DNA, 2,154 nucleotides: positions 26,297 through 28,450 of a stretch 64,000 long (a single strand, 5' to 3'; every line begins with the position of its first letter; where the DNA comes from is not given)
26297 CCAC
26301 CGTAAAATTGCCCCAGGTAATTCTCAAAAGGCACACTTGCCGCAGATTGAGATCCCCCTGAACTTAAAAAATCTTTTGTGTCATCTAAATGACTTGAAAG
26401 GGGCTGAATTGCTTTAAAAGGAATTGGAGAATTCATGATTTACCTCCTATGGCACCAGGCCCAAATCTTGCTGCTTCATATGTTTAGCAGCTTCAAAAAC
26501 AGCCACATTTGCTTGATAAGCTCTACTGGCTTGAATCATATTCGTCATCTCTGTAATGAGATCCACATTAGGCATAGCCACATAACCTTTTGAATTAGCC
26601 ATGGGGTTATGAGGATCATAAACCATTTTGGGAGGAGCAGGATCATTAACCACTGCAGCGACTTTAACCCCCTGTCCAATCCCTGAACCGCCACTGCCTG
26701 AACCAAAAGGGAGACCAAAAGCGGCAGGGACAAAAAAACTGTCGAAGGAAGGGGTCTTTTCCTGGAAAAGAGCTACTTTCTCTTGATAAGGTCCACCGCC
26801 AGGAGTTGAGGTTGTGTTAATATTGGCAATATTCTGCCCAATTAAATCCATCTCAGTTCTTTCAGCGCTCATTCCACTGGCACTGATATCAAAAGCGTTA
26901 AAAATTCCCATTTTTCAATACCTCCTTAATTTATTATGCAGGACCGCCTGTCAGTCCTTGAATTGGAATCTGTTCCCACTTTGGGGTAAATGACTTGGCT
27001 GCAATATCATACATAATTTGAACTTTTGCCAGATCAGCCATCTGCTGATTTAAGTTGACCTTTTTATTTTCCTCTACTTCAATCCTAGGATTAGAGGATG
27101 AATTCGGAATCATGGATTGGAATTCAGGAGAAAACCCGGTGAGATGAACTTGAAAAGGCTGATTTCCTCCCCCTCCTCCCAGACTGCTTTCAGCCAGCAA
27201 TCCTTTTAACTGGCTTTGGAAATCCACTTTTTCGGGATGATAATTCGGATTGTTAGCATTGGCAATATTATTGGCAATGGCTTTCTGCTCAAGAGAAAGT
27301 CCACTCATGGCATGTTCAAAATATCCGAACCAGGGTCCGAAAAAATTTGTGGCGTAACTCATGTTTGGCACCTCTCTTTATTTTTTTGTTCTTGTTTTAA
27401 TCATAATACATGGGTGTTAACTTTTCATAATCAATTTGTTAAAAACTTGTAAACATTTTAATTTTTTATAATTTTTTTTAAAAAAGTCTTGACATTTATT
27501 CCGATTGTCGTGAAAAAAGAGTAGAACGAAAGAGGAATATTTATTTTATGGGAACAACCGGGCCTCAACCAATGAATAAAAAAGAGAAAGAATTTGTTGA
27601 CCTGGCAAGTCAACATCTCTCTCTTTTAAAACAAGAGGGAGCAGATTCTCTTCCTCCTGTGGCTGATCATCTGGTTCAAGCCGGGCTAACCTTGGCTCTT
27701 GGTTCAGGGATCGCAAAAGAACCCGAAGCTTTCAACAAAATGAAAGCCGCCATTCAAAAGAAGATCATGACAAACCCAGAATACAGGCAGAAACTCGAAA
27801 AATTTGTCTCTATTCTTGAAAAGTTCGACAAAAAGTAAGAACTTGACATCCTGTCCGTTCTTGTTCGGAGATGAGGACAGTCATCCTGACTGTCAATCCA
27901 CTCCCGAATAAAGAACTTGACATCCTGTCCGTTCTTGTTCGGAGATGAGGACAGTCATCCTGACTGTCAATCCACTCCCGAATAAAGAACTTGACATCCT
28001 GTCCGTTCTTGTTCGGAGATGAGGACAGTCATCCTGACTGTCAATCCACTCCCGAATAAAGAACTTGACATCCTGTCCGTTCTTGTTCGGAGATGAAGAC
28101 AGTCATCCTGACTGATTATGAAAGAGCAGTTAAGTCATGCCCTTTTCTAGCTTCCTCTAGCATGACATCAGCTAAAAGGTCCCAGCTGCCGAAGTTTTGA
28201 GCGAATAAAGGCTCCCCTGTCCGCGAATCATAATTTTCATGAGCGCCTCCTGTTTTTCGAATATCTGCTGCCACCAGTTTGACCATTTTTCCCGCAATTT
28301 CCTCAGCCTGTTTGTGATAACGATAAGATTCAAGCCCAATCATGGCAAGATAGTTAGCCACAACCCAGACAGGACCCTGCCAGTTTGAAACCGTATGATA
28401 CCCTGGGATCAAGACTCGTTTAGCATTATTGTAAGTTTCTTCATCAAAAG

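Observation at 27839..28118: Array of 74-bp hairpin-forming tandem repeats filling a convergent intergenic region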

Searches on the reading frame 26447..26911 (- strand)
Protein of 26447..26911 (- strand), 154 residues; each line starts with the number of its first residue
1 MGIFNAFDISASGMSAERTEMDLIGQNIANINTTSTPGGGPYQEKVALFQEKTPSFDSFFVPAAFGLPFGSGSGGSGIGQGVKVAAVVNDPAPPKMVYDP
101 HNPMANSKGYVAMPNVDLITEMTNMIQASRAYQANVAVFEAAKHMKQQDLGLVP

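Call 10: search_protein_families(library=pfam, proteins=[window:26447-26911:-], max_evalue=0.01)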
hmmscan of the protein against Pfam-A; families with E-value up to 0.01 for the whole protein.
window:26447-26911:- (154 aa): 2 families
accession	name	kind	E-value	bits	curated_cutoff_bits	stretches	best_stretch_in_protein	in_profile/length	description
PF06429.18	Flg_bbr_C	-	2.9e-14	52.8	23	1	108-148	2-42/46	Flagellar basal body rod FlgEFG protein C-terminal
PF00460.25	Flg_bb_rod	-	2.2e-06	27.9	20.7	1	8-34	2-28/31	Flagella basal body rod protein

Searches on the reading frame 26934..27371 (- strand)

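Call 10: search_protein_families(library=pfam, proteins=[window:26934-27371:-], max_evalue=0.01)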
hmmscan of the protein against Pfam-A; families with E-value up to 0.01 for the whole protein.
window:26934-27371:- (145 aa): 1 family
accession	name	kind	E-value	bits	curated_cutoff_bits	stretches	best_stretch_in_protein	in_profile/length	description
PF00460.25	Flg_bb_rod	-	5.7e-06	26.6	20.7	1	20-44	3-30/31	Flagella basal body rod protein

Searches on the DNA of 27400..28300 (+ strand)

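Call 36: search_rna_families(source=window, start=27400, end=28300, threshold=evalue, max_evalue=10)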
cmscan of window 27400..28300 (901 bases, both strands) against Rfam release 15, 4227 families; matches with E-value up to 10: 12.
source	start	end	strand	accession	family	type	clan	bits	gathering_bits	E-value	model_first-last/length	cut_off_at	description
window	27574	27629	-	RF04343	Plastid-psbA-2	Cis-reg;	CL00153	23.3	55.8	0.087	1-60/60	no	Plastid-psbA-2 3UTR RNA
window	27579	27628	-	RF00752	mir-14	Gene; miRNA;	-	18.4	53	0.61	1-63/63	no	mir-14 microRNA precursor family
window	27575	27629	+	RF04352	Plastid-psbA-4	Cis-reg;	CL00153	18.3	56.8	4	1-61/61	no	Plastid-psbA-4 3UTR RNA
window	27571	27636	-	RF00979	mir-553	Gene; miRNA;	-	16.7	82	5.4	1-62/62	no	mir-553 microRNA precursor family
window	27579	27626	-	RF00441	snoZ242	Gene; snRNA; snoRNA; CD-box;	-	16.6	90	0.25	1-198/198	no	Small nucleolar RNA Z242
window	27866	27931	+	RF01280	snoR14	Gene; snRNA; snoRNA; CD-box;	CL00076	16.2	40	4.6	1-84/84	no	Small nucleolar RNA snoR14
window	27940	28005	+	RF01280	snoR14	Gene; snRNA; snoRNA; CD-box;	CL00076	16.2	40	4.6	1-84/84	no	Small nucleolar RNA snoR14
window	28014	28079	+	RF01280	snoR14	Gene; snRNA; snoRNA; CD-box;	CL00076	16.2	40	4.6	1-84/84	no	Small nucleolar RNA snoR14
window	27528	27654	-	RF01412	BsrG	Gene; sRNA;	-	13.6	55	1.2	22-157/259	no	BsrG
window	28087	28126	+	RF01304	sR5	Gene; snRNA; snoRNA; CD-box;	-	13.2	40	2.8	1-53/53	no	Small nucleolar RNA sR5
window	28054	28116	+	RF01147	sR12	Gene; snRNA; snoRNA; CD-box;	-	12.2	38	9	1-52/52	no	Small nucleolar RNA sR12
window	27906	28059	-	RF00018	CsrB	Gene; sRNA;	CL00106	11.7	71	0.83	1-356/356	no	CsrB/RsmB RNA family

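Call 37: search_dna_similar(query=window:27837-27984:+, collection=plasmids, mode=distant, max_evalue=1)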
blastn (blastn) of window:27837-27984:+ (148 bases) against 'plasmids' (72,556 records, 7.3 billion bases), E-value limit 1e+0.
No match.

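Call 38: search_dna_similar(query=window:27837-27984:+, collection=phages, mode=distant, max_evalue=1)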
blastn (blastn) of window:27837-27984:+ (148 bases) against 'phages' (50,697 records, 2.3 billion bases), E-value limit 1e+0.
No match.

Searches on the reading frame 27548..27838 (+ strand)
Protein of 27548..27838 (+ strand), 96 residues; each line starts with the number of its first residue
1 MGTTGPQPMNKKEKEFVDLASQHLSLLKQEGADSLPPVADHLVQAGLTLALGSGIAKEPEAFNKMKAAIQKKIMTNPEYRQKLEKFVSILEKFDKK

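Call 10: search_protein_families(library=pfam, proteins=[window:27548-27838:+], max_evalue=0.01)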
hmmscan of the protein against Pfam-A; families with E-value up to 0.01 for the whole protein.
window:27548-27838:+ (96 aa): 0 families

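Call 13: find_encoding_contigs(protein=window:27548-27838:+, flank=6000, max_places=10)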
Protein window:27548-27838:+ (96 aa): 24 contigs read that carry it; 7 places shown.
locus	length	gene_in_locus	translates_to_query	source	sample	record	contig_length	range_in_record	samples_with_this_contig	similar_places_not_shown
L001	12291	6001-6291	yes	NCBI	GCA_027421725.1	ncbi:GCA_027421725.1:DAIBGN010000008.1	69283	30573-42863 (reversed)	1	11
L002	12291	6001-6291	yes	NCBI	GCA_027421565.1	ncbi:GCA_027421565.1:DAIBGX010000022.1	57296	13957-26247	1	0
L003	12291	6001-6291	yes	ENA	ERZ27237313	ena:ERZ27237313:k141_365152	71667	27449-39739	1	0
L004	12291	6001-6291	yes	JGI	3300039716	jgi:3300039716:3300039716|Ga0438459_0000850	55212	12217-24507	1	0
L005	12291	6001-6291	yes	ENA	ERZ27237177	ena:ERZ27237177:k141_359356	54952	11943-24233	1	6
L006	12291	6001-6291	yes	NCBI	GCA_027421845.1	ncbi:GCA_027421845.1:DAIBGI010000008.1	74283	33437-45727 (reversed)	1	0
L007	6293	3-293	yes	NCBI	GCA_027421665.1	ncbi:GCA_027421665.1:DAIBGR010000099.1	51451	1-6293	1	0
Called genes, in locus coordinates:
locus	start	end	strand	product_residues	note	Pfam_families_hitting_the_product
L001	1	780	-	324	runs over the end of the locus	PF03448:MgtE_N (faint), PF14841:FliG_M (weak), PF14842:FliG_N, PF14841:FliG_M, PF14842:FliG_N (weak), PF01706:FliG_C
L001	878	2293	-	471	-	PF01966:HD, PF13286:HD_assoc (weak)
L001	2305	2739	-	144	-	-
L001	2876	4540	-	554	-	PF01514:YscJ_FliF, PF08345:YscJ_FliF_C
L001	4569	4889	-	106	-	PF02049:FliE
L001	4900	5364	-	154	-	PF00460:Flg_bb_rod (weak), PF06429:Flg_bbr_C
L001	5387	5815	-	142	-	PF00460:Flg_bb_rod (weak)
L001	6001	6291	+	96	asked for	-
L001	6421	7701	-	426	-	PF22422:MGH1-like_GH, PF01204:Trehalase, PF03200:Glyco_hydro_63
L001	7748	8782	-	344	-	PF02558:ApbA, PF08546:ApbA_C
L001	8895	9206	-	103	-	PF18291:HU-HIG, PF00216:Bac_DNA_binding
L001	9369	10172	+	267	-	PF03331:LpxC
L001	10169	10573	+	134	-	PF07977:FabA, PF22818:ApeI-like, PF01575:MaoC_dehydratas (weak)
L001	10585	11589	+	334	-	PF01408:GFO_IDH_MocA, PF02894:GFO_IDH_MocA_C, PF22725:GFO_IDH_MocA_C3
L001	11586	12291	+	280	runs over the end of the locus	PF25084:LbH_EIF2B (faint), PF25087:GMPPB_C, PF00132:Hexapep (weak), PF13720:Acetyltransf_11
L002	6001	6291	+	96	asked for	-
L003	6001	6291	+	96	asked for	-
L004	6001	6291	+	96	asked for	-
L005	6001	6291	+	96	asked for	-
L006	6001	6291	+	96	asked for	-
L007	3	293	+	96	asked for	?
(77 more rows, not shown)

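Call 25: list_cluster_members(proteins=[window:27548-27838:+, window:24423-26087:-, window:29443-30477:-, window:26447-26911:-])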
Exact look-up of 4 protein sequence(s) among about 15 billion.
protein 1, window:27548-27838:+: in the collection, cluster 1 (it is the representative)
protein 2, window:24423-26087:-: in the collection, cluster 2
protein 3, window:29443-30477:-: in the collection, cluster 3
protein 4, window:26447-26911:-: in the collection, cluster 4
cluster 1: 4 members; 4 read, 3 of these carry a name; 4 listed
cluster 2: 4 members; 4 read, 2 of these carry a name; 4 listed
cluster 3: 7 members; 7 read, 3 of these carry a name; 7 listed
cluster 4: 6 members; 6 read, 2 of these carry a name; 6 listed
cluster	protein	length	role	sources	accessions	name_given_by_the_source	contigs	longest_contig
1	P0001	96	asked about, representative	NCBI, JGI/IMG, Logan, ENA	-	hypothetical protein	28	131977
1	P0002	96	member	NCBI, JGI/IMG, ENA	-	hypothetical protein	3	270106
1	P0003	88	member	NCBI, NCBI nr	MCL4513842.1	MAG: hypothetical protein M1421_07535 [Candidatus Eremiobacteraeota bacterium] | hypothetical protein [Candidatus Eremiobacteraeota bacterium]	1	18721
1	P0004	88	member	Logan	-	-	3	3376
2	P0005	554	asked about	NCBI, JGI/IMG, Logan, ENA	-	flagellar M-ring protein FliF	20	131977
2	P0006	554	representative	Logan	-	-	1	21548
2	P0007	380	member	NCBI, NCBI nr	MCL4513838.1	MAG: flagellar M-ring protein FliF, partial [Candidatus Eremiobacteraeota bacterium] | flagellar M-ring protein FliF [Candidatus Eremiobacteraeota bacterium]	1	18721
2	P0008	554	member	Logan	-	-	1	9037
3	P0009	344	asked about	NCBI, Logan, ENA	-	-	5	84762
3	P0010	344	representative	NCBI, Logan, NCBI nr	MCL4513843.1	MAG: 2-dehydropantoate 2-reductase [Candidatus Eremiobacteraeota bacterium] | 2-dehydropantoate 2-reductase [Candidatus Eremiobacteraeota bacterium]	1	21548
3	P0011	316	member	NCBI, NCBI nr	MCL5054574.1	MAG: 2-dehydropantoate 2-reductase, partial [Firmicutes bacterium] | 2-dehydropantoate 2-reductase [Bacillota bacterium]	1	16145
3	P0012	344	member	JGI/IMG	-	2-dehydropantoate 2-reductase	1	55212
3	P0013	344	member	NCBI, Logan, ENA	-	-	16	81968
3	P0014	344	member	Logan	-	-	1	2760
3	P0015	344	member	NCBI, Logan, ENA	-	-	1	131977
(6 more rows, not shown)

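Call 27: find_encoding_contigs(protein=P0002, flank=3000, max_places=10)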
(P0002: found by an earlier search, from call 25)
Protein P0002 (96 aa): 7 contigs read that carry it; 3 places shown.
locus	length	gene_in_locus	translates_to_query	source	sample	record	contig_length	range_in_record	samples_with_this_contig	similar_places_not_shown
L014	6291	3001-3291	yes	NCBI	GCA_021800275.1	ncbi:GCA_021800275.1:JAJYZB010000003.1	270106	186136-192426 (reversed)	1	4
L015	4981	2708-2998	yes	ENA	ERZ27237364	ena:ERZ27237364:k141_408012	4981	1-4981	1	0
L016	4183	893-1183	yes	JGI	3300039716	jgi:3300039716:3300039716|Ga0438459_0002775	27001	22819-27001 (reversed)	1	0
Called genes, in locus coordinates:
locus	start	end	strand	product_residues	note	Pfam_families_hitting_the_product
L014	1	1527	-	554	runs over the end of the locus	PF01514:YscJ_FliF, PF08345:YscJ_FliF_C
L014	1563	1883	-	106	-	PF02049:FliE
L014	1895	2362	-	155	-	PF00460:Flg_bb_rod (weak), PF06429:Flg_bbr_C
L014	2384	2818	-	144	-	-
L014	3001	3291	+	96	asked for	-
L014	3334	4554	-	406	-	PF22422:MGH1-like_GH, PF01204:Trehalase, PF03200:Glyco_hydro_63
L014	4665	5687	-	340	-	PF02558:ApbA, PF08546:ApbA_C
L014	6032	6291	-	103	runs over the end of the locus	PF18291:HU-HIG, PF00216:Bac_DNA_binding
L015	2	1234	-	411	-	?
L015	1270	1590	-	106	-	PF02049:FliE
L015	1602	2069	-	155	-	PF00460:Flg_bb_rod (weak), PF06429:Flg_bbr_C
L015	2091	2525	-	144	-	-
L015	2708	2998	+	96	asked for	-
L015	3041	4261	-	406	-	PF22422:MGH1-like_GH, PF01204:Trehalase, PF03200:Glyco_hydro_63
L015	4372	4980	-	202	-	?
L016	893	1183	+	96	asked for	-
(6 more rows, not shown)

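Call 28: find_encoding_contigs(protein=P0003, flank=3000, max_places=10)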
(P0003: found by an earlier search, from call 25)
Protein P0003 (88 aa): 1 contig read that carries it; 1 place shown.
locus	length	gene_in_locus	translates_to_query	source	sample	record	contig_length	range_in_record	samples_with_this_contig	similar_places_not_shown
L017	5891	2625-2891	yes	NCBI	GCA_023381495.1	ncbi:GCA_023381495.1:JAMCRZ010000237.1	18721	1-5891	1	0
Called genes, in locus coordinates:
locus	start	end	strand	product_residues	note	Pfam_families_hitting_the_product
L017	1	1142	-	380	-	PF01514:YscJ_FliF, PF08345:YscJ_FliF_C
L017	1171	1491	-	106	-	PF02049:FliE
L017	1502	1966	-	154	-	PF00460:Flg_bb_rod (weak), PF06429:Flg_bbr_C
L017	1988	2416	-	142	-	-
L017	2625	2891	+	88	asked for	-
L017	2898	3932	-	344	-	PF02558:ApbA, PF08546:ApbA_C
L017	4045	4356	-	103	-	PF18291:HU-HIG, PF00216:Bac_DNA_binding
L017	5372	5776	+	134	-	PF07977:FabA, PF22818:ApeI-like, PF01575:MaoC_dehydratas (weak)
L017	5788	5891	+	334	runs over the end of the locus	PF01408:GFO_IDH_MocA, PF02894:GFO_IDH_MocA_C, PF22725:GFO_IDH_MocA_C3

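Call 60: find_homologous_proteins(query=window:27548-27838:+, max_evalue=0.001)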
Query window:27548-27838:+ (96 aa): 3 proteins with E <= 0.001 among 5 candidates.
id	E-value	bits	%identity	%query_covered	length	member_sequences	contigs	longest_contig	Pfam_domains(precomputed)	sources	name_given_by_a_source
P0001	1.0e-54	200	100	100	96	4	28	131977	-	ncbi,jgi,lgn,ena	jgi:hypothetical protein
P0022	6.9e-28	114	63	98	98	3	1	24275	-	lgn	-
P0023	4.4e-23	99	74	72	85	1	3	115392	-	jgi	jgi:hypothetical protein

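Call 61: find_encoding_contigs(protein=P0022, flank=3500, max_places=4)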
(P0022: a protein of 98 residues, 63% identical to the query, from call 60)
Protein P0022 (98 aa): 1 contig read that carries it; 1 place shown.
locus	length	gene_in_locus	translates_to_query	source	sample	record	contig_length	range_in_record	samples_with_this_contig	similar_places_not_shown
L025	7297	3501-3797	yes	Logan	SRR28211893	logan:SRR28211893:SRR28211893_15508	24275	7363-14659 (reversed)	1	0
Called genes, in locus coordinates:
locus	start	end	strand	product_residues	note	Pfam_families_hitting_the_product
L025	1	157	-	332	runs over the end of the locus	PF03448:MgtE_N (faint), PF14842:FliG_N, PF14841:FliG_M, PF14842:FliG_N (weak), PF01706:FliG_C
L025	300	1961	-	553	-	PF01514:YscJ_FliF, PF08345:YscJ_FliF_C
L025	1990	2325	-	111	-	PF02049:FliE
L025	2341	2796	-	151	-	PF00460:Flg_bb_rod, PF06429:Flg_bbr_C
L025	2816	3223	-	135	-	-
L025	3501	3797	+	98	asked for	-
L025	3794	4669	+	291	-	PF13483:Lactamase_B_3, PF12706:Lactamase_B_2 (weak)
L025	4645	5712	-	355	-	PF02558:ApbA, PF08546:ApbA_C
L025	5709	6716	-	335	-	PF01380:SIS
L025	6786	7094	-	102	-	PF18291:HU-HIG, PF00216:Bac_DNA_binding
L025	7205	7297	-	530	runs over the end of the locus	-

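Call 62: find_encoding_contigs(protein=P0023, flank=3500, max_places=4)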
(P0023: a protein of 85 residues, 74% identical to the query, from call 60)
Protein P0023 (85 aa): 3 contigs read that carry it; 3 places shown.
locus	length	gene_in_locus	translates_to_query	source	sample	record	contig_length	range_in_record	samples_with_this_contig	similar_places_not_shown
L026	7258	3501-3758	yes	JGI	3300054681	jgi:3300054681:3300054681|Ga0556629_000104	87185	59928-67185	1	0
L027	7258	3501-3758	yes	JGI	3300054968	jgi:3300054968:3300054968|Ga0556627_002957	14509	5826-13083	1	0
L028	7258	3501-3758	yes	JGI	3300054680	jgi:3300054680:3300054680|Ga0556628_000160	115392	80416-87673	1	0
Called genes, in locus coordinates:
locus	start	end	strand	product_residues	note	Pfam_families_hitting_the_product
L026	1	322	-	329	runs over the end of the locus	PF03448:MgtE_N (faint), PF14842:FliG_N, PF14841:FliG_M, PF01706:FliG_C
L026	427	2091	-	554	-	PF01514:YscJ_FliF, PF08345:YscJ_FliF_C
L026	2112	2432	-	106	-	PF02049:FliE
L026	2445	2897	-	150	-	PF00460:Flg_bb_rod (weak), PF06429:Flg_bbr_C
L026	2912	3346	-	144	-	PF00460:Flg_bb_rod (weak)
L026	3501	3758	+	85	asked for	-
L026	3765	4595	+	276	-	PF13483:Lactamase_B_3, PF12706:Lactamase_B_2 (weak)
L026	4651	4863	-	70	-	-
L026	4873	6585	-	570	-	PF00672:HAMP, PF00989:PAS (faint), PF13188:PAS_8 (faint), PF00512:HisKA, PF02518:HATPase_c, PF14501:HATPase_c_5 (weak)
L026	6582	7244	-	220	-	PF00072:Response_reg, PF00486:Trans_reg_C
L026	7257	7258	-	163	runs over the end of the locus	PF03449:GreA_GreB_N, PF01272:GreA_GreB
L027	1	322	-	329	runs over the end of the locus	PF03448:MgtE_N (faint), PF14842:FliG_N, PF14841:FliG_M, PF01706:FliG_C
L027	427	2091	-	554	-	PF01514:YscJ_FliF, PF08345:YscJ_FliF_C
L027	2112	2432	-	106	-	PF02049:FliE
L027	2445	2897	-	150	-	PF00460:Flg_bb_rod (weak), PF06429:Flg_bbr_C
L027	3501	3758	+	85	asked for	-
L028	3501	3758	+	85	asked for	-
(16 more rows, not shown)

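Call 66: search_protein_families(library=ncbifam, proteins=[window:27548-27838:+], max_evalue=1)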
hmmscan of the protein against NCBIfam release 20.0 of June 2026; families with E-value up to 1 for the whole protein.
window:27548-27838:+ (96 aa): 1 family
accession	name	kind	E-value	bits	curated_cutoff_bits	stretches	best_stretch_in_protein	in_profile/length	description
TIGR02095.1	glgA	subfamily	0.026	13.2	328.45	1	26-85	303-363/477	glycogen/starch synthase, ADP-glucose type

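Call 73: search_protein_families(library=padloc, proteins=[window:27548-27838:+], max_evalue=0.1)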
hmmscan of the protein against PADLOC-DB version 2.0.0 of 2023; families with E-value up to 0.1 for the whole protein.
window:27548-27838:+ (96 aa): 0 families
